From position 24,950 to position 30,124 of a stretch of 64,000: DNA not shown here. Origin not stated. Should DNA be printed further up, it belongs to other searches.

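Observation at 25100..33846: Four-gene operon: NfeD/YqiJ-like protein, flotillin (SPFH), lipoprotein and a 1,658-aa MoxR-like AAA+ giant protein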

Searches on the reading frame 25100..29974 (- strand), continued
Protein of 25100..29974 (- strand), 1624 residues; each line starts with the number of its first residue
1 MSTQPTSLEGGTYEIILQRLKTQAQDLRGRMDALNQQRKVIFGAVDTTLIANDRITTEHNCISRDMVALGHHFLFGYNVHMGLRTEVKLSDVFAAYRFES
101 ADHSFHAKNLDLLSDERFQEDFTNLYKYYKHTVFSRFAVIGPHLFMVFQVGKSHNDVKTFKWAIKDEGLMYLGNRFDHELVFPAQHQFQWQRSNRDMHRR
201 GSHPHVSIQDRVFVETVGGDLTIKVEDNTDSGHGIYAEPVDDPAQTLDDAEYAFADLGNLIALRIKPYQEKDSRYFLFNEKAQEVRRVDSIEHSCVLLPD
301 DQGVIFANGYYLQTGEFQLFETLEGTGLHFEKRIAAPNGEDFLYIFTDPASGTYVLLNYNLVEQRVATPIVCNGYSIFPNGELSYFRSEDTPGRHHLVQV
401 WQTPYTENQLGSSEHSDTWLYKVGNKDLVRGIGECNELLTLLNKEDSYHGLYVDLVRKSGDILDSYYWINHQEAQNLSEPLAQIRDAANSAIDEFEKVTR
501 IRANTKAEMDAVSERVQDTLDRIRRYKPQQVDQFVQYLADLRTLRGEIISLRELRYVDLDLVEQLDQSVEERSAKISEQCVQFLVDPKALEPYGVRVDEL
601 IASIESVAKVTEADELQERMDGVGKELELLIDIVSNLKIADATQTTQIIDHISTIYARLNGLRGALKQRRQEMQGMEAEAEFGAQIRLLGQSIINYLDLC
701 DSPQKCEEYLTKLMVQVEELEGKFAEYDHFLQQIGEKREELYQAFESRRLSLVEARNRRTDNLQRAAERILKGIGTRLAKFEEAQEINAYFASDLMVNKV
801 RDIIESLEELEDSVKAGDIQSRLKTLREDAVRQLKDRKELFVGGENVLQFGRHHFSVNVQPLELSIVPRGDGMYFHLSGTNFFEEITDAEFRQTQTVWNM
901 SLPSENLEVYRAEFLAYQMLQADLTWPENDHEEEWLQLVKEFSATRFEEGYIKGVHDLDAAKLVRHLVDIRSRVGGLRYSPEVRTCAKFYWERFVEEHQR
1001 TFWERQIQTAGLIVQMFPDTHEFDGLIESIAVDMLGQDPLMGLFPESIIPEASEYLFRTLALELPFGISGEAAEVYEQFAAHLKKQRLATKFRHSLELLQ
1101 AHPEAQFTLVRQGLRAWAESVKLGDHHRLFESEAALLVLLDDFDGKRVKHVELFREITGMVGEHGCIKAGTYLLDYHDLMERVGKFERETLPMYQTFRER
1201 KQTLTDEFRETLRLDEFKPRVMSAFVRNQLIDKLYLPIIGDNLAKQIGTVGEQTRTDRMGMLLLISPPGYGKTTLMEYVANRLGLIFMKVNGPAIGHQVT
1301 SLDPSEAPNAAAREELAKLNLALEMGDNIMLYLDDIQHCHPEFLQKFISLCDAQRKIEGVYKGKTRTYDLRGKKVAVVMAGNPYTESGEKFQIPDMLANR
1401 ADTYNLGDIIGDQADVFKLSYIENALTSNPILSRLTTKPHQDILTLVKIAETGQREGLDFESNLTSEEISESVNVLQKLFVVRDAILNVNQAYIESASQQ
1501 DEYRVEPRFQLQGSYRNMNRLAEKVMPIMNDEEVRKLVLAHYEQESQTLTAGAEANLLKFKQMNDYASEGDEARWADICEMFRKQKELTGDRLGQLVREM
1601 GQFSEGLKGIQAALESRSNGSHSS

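Call 18: find_homologous_proteins(query=window:25100-29974:-, max_evalue=0.00001)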
Query window:25100-29974:- (1624 aa): 4502 proteins with E <= 0.00001 among 8000 candidates; the best 120 are listed.
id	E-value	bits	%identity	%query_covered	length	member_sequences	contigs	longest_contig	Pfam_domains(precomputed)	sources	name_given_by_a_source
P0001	0.0e+0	3690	100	100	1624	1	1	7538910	PF12458.14,PF00004.36,PF13401.13,PF07728.21,PF25472.2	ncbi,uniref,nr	ncbi:DNA repair ATPase [Pontibacter sp. G13]|uniref:DNA repair ATPase n=1 Tax=Pontibacter sp. G13 Ta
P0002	0.0e+0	2349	64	100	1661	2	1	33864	PF12458.14,PF00004.36,PF13401.13,PF07728.21,PF25472.2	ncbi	ncbi:MAG: DNA repair ATPase [Bacteroidota bacterium]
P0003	0.0e+0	2344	64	99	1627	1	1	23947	PF12458.14,PF00004.36,PF25472.2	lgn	-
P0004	0.0e+0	2324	63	99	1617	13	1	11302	PF12458.14,PF00004.36,PF13401.13,PF07728.21,PF25472.2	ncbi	ncbi:MAG: DNA repair ATPase [Bacteroidota bacterium]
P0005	0.0e+0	2311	64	99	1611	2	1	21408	PF12458.14,PF00004.36,PF13401.13,PF07728.21,PF25472.2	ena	-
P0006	0.0e+0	2309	63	99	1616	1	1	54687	PF12458.14,PF00004.36,PF13401.13,PF07728.21,PF25472.2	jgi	-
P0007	0.0e+0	2293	62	68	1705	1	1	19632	PF12458.14,PF00004.36,PF25472.2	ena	-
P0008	0.0e+0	2283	62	99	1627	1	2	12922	PF12458.14,PF00004.36,PF13401.13,PF25472.2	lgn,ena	-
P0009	0.0e+0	2276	62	99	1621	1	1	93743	PF12458.14,PF00004.36,PF13401.13,PF25472.2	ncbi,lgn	ncbi:MAG: DNA repair ATPase [Bacteroidota bacterium]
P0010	0.0e+0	2268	61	100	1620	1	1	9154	PF12458.14,PF00004.36,PF07728.21,PF25472.2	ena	-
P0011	0.0e+0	2268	61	99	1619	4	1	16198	PF12458.14,PF00004.36,PF07728.21,PF25472.2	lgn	-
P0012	0.0e+0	2262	61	99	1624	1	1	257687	PF12458.14,PF00004.36,PF25472.2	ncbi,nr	ncbi:MAG: DNA repair ATPase [Bacteroidia bacterium]|nr:DNA repair ATPase [Bacteroidia bacterium]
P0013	0.0e+0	2254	61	99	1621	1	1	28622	PF12458.14,PF00004.36,PF07728.21,PF25472.2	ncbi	ncbi:MAG: DNA repair ATPase [Bacteroidia bacterium]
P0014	0.0e+0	2245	61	100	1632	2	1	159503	PF12458.14,PF00004.36,PF13401.13,PF25472.2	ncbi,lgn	-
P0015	0.0e+0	2229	61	99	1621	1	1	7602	PF12458.14,PF00004.36,PF07728.21,PF25472.2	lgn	-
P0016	0.0e+0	2223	61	100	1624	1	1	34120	PF12458.14,PF00004.36,PF07728.21,PF25472.2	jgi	jgi:MoxR-like ATPase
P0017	0.0e+0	2205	61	99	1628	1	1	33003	PF12458.14,PF00004.36,PF25472.2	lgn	-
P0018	0.0e+0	2199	60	99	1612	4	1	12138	PF12458.14,PF00004.36,PF25472.2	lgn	-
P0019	0.0e+0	2195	60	99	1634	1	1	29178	PF12458.14,PF00004.36,PF25472.2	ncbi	-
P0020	0.0e+0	2189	59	99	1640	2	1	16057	PF12458.14,PF00004.36,PF13401.13,PF05496.19,PF25472.2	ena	-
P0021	0.0e+0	2187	59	99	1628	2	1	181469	PF12458.14,PF00004.36,PF25472.2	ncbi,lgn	-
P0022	0.0e+0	2170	60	99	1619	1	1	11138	PF12458.14,PF00004.36,PF13401.13,PF07728.21,PF25472.2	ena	-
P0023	0.0e+0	2170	59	99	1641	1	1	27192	PF12458.14,PF00004.36,PF13401.13,PF25472.2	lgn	-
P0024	0.0e+0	2147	58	100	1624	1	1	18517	PF12458.14,PF07728.21,PF25472.2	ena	-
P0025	0.0e+0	2118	58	99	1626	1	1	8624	PF12458.14,PF00004.36,PF05496.19,PF07728.21,PF25472.2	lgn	-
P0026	0.0e+0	2100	57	99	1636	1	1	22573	PF12458.14,PF00004.36,PF05496.19,PF07728.21,PF25472.2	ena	-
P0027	0.0e+0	2097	57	99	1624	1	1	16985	PF12458.14,PF00004.36,PF07728.21,PF25472.2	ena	-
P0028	0.0e+0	2096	57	99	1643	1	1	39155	PF12458.14,PF00004.36,PF05496.19,PF25472.2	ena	-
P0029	0.0e+0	2083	58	99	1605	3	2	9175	PF12458.14,PF00004.36,PF13401.13,PF07728.21,PF25472.2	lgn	-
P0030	0.0e+0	2081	61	93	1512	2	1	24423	PF12458.14,PF00004.36,PF13401.13,PF07728.21,PF25472.2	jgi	jgi:hypothetical protein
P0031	0.0e+0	2080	57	99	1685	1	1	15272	PF12458.14,PF00004.36,PF07728.21,PF25472.2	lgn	-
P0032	0.0e+0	2073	56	100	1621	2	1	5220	PF12458.14,PF00004.36,PF07728.21,PF25472.2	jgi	jgi:MoxR-like ATPase/flagellin-specific chaperone FliS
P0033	0.0e+0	2071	58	99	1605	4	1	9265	PF12458.14,PF00004.36,PF13401.13,PF07728.21,PF25472.2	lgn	-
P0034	0.0e+0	2071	57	99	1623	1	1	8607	PF12458.14,PF00004.36,PF07728.21,PF25472.2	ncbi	-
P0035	0.0e+0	2069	58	99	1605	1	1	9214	PF12458.14,PF00004.36,PF13401.13,PF07728.21,PF25472.2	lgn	-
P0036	0.0e+0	2063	56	99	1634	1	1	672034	PF12458.14,PF00004.36,PF07728.21,PF25472.2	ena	-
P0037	0.0e+0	2063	56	99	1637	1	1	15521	PF12458.14,PF00004.36,PF07728.21,PF25472.2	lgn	-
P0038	0.0e+0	2062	56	99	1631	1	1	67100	PF12458.14,PF00004.36,PF07728.21,PF25472.2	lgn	-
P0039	0.0e+0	2062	57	99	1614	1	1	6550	PF12458.14,PF00004.36,PF25472.2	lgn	-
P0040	0.0e+0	2058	57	99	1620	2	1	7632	PF12458.14,PF00004.36,PF07728.21,PF25472.2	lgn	-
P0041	0.0e+0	2055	57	99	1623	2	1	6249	PF12458.14,PF00004.36,PF25472.2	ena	-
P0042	0.0e+0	2055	56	99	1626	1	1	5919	PF12458.14,PF00004.36,PF07728.21,PF25472.2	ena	-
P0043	0.0e+0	2055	57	99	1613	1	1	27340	PF12458.14,PF00004.36,PF25472.2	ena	-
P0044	0.0e+0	2055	57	99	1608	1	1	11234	PF12458.14,PF00004.36,PF13401.13,PF07728.21,PF25472.2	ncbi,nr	ncbi:MAG: DNA repair ATPase [Bacteroidia bacterium]|nr:DNA repair ATPase [Bacteroidia bacterium]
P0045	0.0e+0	2052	56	99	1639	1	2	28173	PF12458.14,PF00004.36,PF07728.21,PF25472.2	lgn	-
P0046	0.0e+0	2051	56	99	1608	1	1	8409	PF12458.14,PF00004.36,PF07728.21,PF25472.2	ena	-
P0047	0.0e+0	2050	55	100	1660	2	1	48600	PF12458.14,PF00004.36,PF25472.2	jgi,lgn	jgi:hypothetical protein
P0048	0.0e+0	2048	57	99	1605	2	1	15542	PF12458.14,PF00004.36,PF13401.13,PF07728.21,PF25472.2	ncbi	-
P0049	0.0e+0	2048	57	99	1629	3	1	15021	PF12458.14,PF00004.36,PF25472.2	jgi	-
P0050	0.0e+0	2047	57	99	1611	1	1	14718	PF12458.14,PF00004.36,PF25472.2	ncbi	ncbi:MAG: DNA repair ATPase [Saprospiraceae bacterium]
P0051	0.0e+0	2045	56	99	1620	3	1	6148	PF12458.14,PF00004.36,PF07728.21,PF25472.2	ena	-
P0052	0.0e+0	2045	57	99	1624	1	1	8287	PF12458.14,PF00004.36,PF25472.2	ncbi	-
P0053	0.0e+0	2043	56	99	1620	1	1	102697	PF12458.14,PF00004.36,PF25472.2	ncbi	-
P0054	0.0e+0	2037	55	100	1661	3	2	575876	PF12458.14,PF00004.36,PF25472.2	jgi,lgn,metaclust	metaclust:\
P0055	0.0e+0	2036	56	99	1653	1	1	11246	PF12458.14,PF00004.36,PF07728.21,PF25472.2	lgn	-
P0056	0.0e+0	2036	55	99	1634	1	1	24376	PF12458.14,PF00004.36,PF13401.13,PF07728.21,PF25472.2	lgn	-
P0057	0.0e+0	2035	55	99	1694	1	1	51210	PF12458.14,PF00004.36,PF05496.19,PF07728.21,PF25472.2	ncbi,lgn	-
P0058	0.0e+0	2035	55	99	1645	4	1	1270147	PF12458.14,PF00004.36,PF25472.2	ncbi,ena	-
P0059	0.0e+0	2034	56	100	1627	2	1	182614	PF12458.14,PF00004.36,PF25472.2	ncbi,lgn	-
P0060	0.0e+0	2034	56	99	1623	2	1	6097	PF12458.14,PF00004.36,PF25472.2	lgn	-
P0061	0.0e+0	2032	56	100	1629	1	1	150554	PF12458.14,PF00004.36,PF25472.2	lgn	-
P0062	0.0e+0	2031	56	99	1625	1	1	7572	PF12458.14,PF00004.36,PF25472.2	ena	-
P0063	0.0e+0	2028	54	100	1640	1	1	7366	PF12458.14,PF00004.36,PF25472.2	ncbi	ncbi:MAG: DNA repair ATPase [Flammeovirgaceae bacterium]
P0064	0.0e+0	2028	55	99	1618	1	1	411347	PF12458.14,PF00004.36,PF25472.2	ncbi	-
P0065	0.0e+0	2026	56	99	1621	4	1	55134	PF12458.14,PF00004.36,PF07728.21,PF25472.2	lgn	-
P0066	0.0e+0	2025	55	99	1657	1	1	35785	PF12458.14,PF00004.36,PF07728.21,PF25472.2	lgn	-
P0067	0.0e+0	2025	56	100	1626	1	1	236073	PF12458.14,PF00004.36,PF07728.21,PF25472.2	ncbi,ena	-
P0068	0.0e+0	2023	56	99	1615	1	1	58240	PF12458.14,PF00004.36,PF25472.2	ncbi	-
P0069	0.0e+0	2023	55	99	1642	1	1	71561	PF12458.14,PF00004.36,PF25472.2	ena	-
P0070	0.0e+0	2022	56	99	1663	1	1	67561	PF12458.14,PF00004.36,PF25472.2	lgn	-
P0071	0.0e+0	2022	56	99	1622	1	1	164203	PF12458.14,PF00004.36,PF07728.21,PF25472.2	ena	-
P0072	0.0e+0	2021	56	100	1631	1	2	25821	PF12458.14,PF00004.36,PF13401.13,PF07728.21,PF25472.2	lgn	-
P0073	0.0e+0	2020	55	99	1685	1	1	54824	PF12458.14,PF00004.36,PF07728.21,PF25472.2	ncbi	-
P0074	0.0e+0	2019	55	99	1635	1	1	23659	PF12458.14,PF00004.36,PF07728.21,PF25472.2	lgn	-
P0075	0.0e+0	2016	55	99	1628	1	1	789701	PF12458.14,PF00004.36,PF25472.2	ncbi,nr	ncbi:MAG: DNA repair ATPase [Bacteroidia bacterium]|nr:DNA repair ATPase [Bacteroidia bacterium]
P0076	0.0e+0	2016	56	100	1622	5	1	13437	PF12458.14,PF00004.36,PF07728.21,PF25472.2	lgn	-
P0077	0.0e+0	2014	54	100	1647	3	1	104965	PF12458.14,PF00004.36,PF05496.19,PF25472.2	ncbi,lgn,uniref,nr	ncbi:DNA repair ATPase [Flexithrix dorotheae]|uniref:DNA repair ATPase n=1 Tax=Flexithrix dorotheae 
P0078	0.0e+0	2011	55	99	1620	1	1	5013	PF12458.14,PF00004.36,PF25472.2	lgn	-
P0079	0.0e+0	2010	55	99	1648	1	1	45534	PF12458.14,PF00004.36,PF05496.19,PF07728.21,PF25472.2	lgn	-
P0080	0.0e+0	2010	56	99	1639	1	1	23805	PF12458.14,PF00004.36,PF25472.2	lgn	-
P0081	0.0e+0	2009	55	99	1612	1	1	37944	PF12458.14,PF00004.36,PF25472.2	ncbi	-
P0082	0.0e+0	2007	56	99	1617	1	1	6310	PF12458.14,PF00004.36,PF25472.2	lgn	-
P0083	0.0e+0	2005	55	99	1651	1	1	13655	PF12458.14,PF00004.36,PF25472.2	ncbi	-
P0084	0.0e+0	2005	55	99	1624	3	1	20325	PF12458.14,PF00004.36,PF13401.13,PF07728.21,PF25472.2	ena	-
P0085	0.0e+0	2005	54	99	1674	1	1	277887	PF12458.14,PF00004.36,PF25472.2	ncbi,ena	-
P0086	0.0e+0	2002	56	99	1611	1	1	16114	PF12458.14,PF00004.36,PF07728.21,PF25472.2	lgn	-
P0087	0.0e+0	2002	55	99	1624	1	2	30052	PF12458.14,PF25472.2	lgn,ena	-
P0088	0.0e+0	2002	54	100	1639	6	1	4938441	PF12458.14,PF00004.36,PF25472.2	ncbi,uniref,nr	ncbi:DNA repair ATPase [Chondrinema litorale]|uniref:DNA repair ATPase n=1 Tax=Chondrinema litorale 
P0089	0.0e+0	2002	55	100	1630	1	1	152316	PF12458.14,PF00004.36,PF07728.21,PF25472.2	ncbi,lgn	ncbi:MAG: DNA repair ATPase [Bacteroidota bacterium]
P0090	0.0e+0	2001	55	99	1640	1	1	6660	PF12458.14,PF00004.36,PF13401.13,PF07728.21,PF25472.2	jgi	jgi:hypothetical protein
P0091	0.0e+0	1998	54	99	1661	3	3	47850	PF12458.14,PF00004.36,PF07728.21,PF25472.2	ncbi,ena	-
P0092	0.0e+0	1998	55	99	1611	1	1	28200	PF12458.14,PF00004.36,PF05496.19,PF07728.21,PF25472.2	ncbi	-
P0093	0.0e+0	1998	55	99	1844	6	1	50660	PF13606.13,PF13857.13,PF12796.14,PF12458.14,PF00023.37,PF00004.36,PF13637.13,PF07728.21,PF25472.2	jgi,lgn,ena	-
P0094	0.0e+0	1998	54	99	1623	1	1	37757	PF12458.14,PF00004.36,PF13401.13,PF25472.2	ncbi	-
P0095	0.0e+0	1995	54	99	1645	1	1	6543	PF12458.14,PF00004.36,PF05496.19,PF07728.21,PF25472.2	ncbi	-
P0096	0.0e+0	1994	54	99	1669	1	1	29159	PF12458.14,PF00004.36,PF05496.19,PF25472.2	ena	-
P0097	0.0e+0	1994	55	99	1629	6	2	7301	PF12458.14,PF00004.36,PF13401.13,PF07728.21,PF25472.2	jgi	-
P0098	0.0e+0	1994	55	99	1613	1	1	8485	PF12458.14,PF00004.36,PF25472.2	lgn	-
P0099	0.0e+0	1993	54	100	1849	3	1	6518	PF12458.14,PF00004.36,PF25472.2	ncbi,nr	ncbi:MAG: DNA repair ATPase [Desulfococcaceae bacterium]|nr:DNA repair ATPase [Desulfococcaceae bact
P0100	0.0e+0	1993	55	99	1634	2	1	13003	PF12458.14,PF00004.36,PF05496.19,PF07728.21,PF25472.2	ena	-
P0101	0.0e+0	1993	54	99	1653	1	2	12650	PF12458.14,PF00004.36,PF05496.19,PF07728.21,PF25472.2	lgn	-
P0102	0.0e+0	1993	55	61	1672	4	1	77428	PF12458.14,PF00004.36,PF25472.2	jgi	-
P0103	0.0e+0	1993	55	99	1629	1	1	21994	PF12458.14,PF00004.36,PF07728.21,PF25472.2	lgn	-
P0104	0.0e+0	1992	54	99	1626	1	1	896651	PF12458.14,PF00004.36,PF13401.13,PF07728.21,PF25472.2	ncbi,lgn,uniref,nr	ncbi:ATPase family associated with various cellular activities (AAA) [Catalinimonas alkaloidigena]|u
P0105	0.0e+0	1992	55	100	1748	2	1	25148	PF12458.14,PF00004.36,PF07728.21,PF25472.2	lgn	-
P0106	0.0e+0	1991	54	99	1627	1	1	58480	PF12458.14,PF00004.36,PF07728.21,PF25472.2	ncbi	-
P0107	0.0e+0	1990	55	99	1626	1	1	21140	PF12458.14,PF00004.36,PF25472.2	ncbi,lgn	-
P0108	0.0e+0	1989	53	99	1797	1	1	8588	PF12458.14,PF00004.36,PF05496.19,PF25472.2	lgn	-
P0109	0.0e+0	1988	55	99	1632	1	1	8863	PF12458.14,PF00004.36,PF25472.2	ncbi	-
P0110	0.0e+0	1988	53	99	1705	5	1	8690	PF12458.14,PF00004.36,PF25472.2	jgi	jgi:hypothetical protein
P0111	0.0e+0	1987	55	99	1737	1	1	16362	PF12458.14,PF00004.36,PF07728.21,PF25472.2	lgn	-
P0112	0.0e+0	1987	55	99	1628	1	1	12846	PF12458.14,PF00004.36,PF13401.13,PF07728.21,PF25472.2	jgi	jgi:hypothetical protein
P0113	0.0e+0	1987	54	100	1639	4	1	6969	PF12458.14,PF00004.36,PF25472.2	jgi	jgi:hypothetical protein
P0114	0.0e+0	1987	55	100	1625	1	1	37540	PF12458.14,PF00004.36,PF07728.21,PF25472.2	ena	-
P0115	0.0e+0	1986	54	99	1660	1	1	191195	PF12458.14,PF00004.36,PF25472.2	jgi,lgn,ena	-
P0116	0.0e+0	1985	54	99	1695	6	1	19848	PF12458.14,PF00004.36,PF05496.19,PF07728.21,PF25472.2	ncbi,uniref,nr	ncbi:DNA repair ATPase [uncultured Microscilla sp.]|uniref:DNA repair ATPase n=1 Tax=uncultured Micr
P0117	0.0e+0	1985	53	100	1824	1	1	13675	PF12458.14,PF00004.36,PF25472.2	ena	-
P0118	0.0e+0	1985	55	99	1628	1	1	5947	PF12458.14,PF00004.36,PF25472.2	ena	-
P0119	0.0e+0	1984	54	99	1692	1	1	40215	PF12458.14,PF00004.36,PF05496.19,PF07728.21,PF25472.2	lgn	-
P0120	0.0e+0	1984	53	99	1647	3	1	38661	PF12458.14,PF00004.36,PF25472.2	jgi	jgi:hypothetical protein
